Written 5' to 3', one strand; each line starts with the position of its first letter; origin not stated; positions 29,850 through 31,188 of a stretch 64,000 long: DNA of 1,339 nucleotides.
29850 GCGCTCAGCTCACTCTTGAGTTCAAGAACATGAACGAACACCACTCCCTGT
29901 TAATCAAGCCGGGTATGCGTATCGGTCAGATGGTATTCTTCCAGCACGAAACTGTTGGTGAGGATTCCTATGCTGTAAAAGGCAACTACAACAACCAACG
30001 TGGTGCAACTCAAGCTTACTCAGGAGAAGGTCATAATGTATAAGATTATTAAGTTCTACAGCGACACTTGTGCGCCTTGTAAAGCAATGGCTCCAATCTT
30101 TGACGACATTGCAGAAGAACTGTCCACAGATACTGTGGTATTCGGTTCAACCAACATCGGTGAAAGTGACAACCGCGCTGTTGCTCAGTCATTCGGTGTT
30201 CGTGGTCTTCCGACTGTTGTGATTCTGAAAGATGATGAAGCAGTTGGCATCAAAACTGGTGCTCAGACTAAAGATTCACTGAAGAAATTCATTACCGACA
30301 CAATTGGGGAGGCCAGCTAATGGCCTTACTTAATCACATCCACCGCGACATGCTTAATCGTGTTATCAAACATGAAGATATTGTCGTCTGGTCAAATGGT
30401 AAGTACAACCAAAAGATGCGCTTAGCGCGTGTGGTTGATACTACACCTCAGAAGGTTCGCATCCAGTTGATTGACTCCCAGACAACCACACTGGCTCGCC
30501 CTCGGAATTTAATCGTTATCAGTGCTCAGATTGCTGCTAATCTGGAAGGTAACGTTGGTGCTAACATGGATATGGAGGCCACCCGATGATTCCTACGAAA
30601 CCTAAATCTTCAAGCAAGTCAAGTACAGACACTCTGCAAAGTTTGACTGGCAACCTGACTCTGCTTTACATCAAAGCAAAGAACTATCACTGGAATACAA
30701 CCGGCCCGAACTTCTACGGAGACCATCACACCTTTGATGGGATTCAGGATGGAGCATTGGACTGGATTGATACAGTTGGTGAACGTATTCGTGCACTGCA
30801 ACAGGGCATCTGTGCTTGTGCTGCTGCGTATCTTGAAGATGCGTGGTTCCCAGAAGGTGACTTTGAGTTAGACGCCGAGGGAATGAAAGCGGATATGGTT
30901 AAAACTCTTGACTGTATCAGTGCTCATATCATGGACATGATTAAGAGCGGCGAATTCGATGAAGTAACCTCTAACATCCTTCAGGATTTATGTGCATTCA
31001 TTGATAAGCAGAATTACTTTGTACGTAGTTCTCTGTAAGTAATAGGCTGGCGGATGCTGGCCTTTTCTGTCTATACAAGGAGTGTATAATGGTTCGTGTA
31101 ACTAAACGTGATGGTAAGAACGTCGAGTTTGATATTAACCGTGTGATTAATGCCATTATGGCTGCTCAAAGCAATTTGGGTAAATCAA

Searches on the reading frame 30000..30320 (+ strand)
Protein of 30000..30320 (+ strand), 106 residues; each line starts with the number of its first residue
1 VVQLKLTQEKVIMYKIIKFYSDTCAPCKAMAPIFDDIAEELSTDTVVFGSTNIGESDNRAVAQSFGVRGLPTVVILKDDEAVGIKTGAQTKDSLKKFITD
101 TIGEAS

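Call 102: search_protein_families(library=pfam, proteins=[window:30000-30320:+], max_evalue=0.1)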
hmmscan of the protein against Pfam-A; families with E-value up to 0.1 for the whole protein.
window:30000-30320:+ (106 aa): 9 families
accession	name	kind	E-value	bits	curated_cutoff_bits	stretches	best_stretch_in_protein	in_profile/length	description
PF00085.26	Thioredoxin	-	1.8e-18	66.9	23.5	1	16-99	22-102/103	Thioredoxin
PF13098.12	Thioredoxin_2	-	1.3e-07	32.3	27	1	15-97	8-103/104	Thioredoxin-like domain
PF13728.12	TraF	-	9.3e-05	22.8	23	1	16-96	133-221/224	F plasmid transfer operon protein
PF04756.19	OST3_OST6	-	0.00047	20.1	27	1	23-92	45-128/294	OST3 / OST6 family, transporter family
PF13905.12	Thioredoxin_8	-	0.00065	20.4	27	0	54-80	66-92/94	Thioredoxin-like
PF01323.26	DSBA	-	0.0024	18.1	25.6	1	57-97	154-189/191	DSBA-like thioredoxin domain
PF13192.12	Thioredoxin_3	-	0.0037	17.7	24.8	1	17-81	3-59/76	Thioredoxin domain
PF08534.16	Redoxin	-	0.017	15.3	26.6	1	17-96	34-112/148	Redoxin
PF00578.27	AhpC-TSA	-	0.076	13.4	26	0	14-47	27-61/124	AhpC/TSA family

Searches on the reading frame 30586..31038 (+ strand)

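Call 88: search_protein_families(library=pfam, proteins=[window:30586-31038:+], max_evalue=0.01)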
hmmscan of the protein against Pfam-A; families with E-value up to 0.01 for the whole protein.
window:30586-31038:+ (150 aa): 1 family
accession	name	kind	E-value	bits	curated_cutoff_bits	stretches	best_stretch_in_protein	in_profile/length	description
PF00210.30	Ferritin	-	4.6e-10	40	24.5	1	16-147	3-133/142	Ferritin-like domain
